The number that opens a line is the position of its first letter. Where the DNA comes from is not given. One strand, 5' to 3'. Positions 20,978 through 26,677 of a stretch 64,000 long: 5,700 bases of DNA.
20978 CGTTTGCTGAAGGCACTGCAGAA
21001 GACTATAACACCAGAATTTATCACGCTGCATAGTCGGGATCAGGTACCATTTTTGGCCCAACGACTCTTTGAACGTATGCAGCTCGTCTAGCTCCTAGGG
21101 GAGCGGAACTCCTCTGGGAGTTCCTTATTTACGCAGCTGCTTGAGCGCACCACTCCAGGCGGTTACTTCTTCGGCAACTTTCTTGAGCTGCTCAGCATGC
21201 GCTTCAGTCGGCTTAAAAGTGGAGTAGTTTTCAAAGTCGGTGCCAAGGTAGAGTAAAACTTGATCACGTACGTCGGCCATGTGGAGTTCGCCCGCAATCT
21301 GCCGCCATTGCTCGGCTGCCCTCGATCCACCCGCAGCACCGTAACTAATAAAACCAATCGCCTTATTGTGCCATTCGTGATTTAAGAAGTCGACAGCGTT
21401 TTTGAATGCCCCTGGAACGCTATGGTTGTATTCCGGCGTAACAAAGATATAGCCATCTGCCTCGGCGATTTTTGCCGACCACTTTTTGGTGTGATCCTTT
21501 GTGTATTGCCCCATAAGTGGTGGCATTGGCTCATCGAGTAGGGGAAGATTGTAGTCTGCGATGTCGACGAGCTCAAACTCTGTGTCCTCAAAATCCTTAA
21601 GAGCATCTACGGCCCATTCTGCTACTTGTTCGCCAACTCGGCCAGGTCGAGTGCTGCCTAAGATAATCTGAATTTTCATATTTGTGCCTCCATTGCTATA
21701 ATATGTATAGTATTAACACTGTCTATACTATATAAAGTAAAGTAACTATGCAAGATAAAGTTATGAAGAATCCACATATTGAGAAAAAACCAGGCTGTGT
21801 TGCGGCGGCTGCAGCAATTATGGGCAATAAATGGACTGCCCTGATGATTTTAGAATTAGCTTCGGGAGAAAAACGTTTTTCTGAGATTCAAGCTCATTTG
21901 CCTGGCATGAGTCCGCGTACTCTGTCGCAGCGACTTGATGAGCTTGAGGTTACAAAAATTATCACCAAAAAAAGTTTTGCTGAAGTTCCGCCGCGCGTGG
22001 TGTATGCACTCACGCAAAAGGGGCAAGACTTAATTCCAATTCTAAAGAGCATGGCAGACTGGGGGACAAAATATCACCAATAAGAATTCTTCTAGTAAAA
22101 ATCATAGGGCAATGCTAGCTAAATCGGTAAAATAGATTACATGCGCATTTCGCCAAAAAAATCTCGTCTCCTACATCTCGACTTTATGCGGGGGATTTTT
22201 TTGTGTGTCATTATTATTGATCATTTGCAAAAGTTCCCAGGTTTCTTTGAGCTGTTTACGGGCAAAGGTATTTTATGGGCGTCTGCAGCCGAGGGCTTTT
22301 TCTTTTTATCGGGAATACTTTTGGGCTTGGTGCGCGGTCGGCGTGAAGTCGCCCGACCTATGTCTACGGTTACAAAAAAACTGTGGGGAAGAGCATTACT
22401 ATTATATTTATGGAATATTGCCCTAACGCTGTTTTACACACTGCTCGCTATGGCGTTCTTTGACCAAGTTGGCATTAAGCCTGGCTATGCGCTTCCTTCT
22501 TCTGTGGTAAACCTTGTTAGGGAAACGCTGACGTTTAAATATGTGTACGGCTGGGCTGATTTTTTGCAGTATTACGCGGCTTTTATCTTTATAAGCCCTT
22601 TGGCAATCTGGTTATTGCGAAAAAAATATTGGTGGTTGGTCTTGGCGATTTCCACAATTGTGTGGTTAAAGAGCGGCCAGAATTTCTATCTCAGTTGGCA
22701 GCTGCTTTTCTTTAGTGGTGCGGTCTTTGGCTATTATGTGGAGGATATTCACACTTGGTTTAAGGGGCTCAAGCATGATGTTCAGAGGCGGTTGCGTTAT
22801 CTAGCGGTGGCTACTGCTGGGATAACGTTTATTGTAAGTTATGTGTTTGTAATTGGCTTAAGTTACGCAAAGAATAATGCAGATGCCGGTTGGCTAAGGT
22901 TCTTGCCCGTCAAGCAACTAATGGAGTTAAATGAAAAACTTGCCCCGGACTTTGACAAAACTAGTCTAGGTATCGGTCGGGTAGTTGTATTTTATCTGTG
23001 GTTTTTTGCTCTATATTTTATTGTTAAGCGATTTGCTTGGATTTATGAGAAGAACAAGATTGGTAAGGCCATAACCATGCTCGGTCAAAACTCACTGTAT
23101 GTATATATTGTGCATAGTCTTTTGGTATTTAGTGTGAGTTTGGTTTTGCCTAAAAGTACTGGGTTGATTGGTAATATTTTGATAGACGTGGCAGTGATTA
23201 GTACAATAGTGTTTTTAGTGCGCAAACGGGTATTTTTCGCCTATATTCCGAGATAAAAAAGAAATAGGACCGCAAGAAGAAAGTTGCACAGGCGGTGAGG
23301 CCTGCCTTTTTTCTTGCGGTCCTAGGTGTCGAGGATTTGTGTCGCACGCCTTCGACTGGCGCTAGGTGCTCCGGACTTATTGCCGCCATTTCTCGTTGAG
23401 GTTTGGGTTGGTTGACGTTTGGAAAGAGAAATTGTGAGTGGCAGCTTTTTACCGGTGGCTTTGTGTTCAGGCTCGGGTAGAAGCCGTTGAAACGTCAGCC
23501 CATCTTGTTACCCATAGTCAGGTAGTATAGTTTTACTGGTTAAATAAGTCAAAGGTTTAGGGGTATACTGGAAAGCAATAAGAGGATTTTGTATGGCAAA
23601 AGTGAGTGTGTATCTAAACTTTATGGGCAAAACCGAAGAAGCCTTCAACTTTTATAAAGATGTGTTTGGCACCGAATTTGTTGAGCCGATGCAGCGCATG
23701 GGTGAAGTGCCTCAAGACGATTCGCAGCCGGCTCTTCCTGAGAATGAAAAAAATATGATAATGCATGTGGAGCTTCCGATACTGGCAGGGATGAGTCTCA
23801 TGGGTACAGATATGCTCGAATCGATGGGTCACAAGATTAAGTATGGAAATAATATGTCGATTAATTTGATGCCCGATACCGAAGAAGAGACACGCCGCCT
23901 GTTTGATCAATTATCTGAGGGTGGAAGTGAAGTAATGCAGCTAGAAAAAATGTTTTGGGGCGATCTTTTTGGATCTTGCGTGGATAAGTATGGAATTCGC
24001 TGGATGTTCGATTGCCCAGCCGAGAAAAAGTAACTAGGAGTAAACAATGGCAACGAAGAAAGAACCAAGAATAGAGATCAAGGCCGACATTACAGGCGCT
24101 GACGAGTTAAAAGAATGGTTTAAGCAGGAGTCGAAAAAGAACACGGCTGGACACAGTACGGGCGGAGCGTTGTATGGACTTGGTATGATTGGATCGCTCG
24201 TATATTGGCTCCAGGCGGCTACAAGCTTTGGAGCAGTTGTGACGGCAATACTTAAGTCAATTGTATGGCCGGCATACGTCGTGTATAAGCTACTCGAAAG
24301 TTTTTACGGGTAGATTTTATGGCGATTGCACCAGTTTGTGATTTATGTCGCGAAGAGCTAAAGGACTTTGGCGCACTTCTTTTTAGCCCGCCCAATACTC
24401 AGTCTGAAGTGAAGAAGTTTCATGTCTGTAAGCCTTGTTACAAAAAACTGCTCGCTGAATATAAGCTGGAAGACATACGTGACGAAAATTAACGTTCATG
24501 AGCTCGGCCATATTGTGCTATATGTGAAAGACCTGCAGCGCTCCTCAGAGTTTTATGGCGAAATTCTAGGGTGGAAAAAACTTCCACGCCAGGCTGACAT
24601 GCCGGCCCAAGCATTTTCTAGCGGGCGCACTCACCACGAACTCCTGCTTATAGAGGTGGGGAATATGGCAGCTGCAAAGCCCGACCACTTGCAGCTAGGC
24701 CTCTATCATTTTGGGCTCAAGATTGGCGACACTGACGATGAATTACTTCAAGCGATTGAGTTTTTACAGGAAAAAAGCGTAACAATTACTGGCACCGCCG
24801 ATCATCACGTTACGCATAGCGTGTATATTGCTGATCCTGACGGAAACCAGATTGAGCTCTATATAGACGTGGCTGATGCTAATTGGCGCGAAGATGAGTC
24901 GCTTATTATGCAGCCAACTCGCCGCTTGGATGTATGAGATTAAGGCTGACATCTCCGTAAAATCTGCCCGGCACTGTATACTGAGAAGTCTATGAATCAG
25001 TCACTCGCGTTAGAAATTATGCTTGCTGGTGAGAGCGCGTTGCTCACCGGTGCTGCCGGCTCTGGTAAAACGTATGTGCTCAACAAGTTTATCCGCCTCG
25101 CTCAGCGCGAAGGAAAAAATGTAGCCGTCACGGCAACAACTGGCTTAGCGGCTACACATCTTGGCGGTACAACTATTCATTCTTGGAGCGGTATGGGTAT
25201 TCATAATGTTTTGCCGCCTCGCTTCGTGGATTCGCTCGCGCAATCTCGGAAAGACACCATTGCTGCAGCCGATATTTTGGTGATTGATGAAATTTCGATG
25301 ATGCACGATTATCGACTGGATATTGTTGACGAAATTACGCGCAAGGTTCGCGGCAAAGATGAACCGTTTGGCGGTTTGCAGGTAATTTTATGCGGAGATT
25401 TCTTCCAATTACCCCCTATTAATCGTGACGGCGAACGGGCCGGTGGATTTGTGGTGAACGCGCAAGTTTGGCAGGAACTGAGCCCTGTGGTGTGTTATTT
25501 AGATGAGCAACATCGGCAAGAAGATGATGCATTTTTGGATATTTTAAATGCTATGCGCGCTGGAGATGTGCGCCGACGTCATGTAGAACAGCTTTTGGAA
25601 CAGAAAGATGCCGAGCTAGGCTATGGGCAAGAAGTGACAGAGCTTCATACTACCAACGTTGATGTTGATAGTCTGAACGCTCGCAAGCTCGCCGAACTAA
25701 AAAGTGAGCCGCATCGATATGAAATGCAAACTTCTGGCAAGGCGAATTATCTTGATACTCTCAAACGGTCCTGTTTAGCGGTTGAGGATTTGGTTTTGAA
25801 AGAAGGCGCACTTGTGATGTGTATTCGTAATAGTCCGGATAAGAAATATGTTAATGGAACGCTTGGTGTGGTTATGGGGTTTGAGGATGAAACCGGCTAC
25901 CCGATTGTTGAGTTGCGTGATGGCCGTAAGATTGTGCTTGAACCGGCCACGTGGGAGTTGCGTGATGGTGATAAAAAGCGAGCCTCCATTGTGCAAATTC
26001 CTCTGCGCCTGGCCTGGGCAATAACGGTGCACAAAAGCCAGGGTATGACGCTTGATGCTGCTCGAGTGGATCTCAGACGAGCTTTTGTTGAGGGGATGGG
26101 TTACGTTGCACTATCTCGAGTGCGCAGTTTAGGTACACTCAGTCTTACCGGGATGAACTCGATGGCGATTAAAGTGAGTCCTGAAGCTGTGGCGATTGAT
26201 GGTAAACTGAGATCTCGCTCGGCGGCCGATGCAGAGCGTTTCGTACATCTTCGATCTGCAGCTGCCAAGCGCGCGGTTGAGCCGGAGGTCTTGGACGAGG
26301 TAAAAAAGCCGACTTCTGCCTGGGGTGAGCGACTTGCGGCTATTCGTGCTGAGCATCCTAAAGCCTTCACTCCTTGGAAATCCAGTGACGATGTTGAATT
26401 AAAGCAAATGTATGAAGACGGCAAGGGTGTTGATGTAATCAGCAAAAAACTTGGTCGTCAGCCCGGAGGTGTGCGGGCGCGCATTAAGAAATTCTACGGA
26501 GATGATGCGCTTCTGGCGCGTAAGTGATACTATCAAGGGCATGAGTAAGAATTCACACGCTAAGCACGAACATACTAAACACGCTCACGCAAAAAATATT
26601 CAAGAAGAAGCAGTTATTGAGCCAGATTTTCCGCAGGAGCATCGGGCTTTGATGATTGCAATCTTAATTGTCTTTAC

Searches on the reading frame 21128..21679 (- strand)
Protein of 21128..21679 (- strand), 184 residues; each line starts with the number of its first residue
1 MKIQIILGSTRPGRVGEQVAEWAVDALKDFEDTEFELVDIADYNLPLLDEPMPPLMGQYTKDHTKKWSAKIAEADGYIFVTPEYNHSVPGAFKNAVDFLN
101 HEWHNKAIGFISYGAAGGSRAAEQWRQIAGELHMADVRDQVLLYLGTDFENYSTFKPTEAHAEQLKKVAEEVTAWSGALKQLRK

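Call 71: search_protein_families(library=pfam, alignment_id=A6, max_evalue=0.01)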
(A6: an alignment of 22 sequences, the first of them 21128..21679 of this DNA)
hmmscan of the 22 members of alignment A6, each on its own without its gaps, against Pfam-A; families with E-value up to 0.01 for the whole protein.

A. member 1, window:21128-21679:- (184 aa): 2 families
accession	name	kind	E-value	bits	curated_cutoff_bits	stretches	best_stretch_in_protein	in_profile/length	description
PF03358.20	FMN_red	-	1.5e-43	148.4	24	1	1-143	1-147/152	NADPH-dependent FMN reductase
PF02525.22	Flavodoxin_2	-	3.2e-11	43.8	27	1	1-98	1-102/198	Flavodoxin-like fold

B. families by the number of members that match (of 22 scanned): 21 families
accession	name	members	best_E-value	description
PF06983.19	3-dmu-9_3-mt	2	3e-42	3-demethylubiquinone-9 3-methyltransferase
PF00903.31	Glyoxalase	2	2.5e-18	Glyoxalase/Bleomycin resistance protein/Dioxygenase superfamily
PF03358.20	FMN_red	1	1.5e-43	NADPH-dependent FMN reductase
PF07553.16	Lipoprotein_Ltp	1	2.3e-41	Host cell surface-exposed lipoprotein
PF08002.16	DUF1697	1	3.1e-40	Protein of unknown function (DUF1697)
PF23636.1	DUF7144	1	1.9e-36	Domain of unknown function (DUF7144)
PF01638.23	HxlR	1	2.6e-28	HxlR-like helix-turn-helix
PF00825.24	Ribonuclease_P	1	2.5e-22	Ribonuclease P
PF09945.14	DUF2177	1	3.3e-22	Predicted membrane protein (DUF2177)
PF13376.11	OmdA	1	1.1e-15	Bacteriocin-protection, YdeI or OmpD-Associated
PF18936.5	DUF5684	1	7.3e-13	Family of unknown function (DUF5684)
PF02525.22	Flavodoxin_2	1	3.2e-11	Flavodoxin-like fold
PF04026.17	SpoVG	1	2e-07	SpoVG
PF08327.17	AHSA1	1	4.7e-07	Activator of Hsp90 ATPase homolog 1-like protein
PF18029.7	Glyoxalase_6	1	1.2e-05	Glyoxalase-like domain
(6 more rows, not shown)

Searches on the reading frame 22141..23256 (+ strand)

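Call 29: search_protein_families(library=pfam, proteins=[window:22141-23256:+], max_evalue=0.001)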
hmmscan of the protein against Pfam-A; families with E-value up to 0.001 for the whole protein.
window:22141-23256:+ (371 aa): 2 families
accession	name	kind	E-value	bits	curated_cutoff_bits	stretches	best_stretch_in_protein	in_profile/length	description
PF10129.15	OpgC_C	-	2.3e-42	145.6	21.4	1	9-359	1-349/358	OpgC protein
PF01757.29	Acyl_transf_3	-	2.9e-13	50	31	1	13-358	4-319/326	Acyltransferase domain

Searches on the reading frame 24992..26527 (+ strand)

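Call 29: search_protein_families(library=pfam, proteins=[window:24992-26527:+], max_evalue=0.001)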
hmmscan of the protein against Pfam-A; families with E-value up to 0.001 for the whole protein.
window:24992-26527:+ (511 aa): 10 families
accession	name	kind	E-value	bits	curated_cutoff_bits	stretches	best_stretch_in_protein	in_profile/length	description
PF05970.20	PIF1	-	1.1e-34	120.5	25.9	1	12-195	21-219/223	PIF1-like helicase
PF13604.12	AAA_30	-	2.6e-18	66.9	27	1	3-202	6-181/191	AAA domain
PF13245.12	AAA_19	-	2.8e-15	57.1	25.1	1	3-143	1-132/134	AAA domain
PF01443.25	Viral_helicase1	-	1.1e-07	32.4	21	1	18-106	3-73/228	Viral superfamily 1 RNA helicase core domain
PF21530.3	Pif1_2B_dom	-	1.5e-07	31.5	23.9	1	253-297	2-47/47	DNA helicase Pif1, 2B domain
PF13401.12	AAA_22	-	4.2e-05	24.3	27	1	15-135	7-122/130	AAA domain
PF00270.35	DEAD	-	0.00016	21.9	26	0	3-50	4-55/167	DEAD/DEAH box helicase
PF03266.21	NTPase_1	-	0.00047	20.5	23.9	0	17-45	3-31/168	NTPase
PF02492.25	cobW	-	0.00076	19.6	20.7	0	17-46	4-32/180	CobW/HypB/UreG, nucleotide-binding domain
PF07728.20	AAA_5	-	0.00094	19.6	22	0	17-111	3-85/139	AAA domain (dynein-related subfamily)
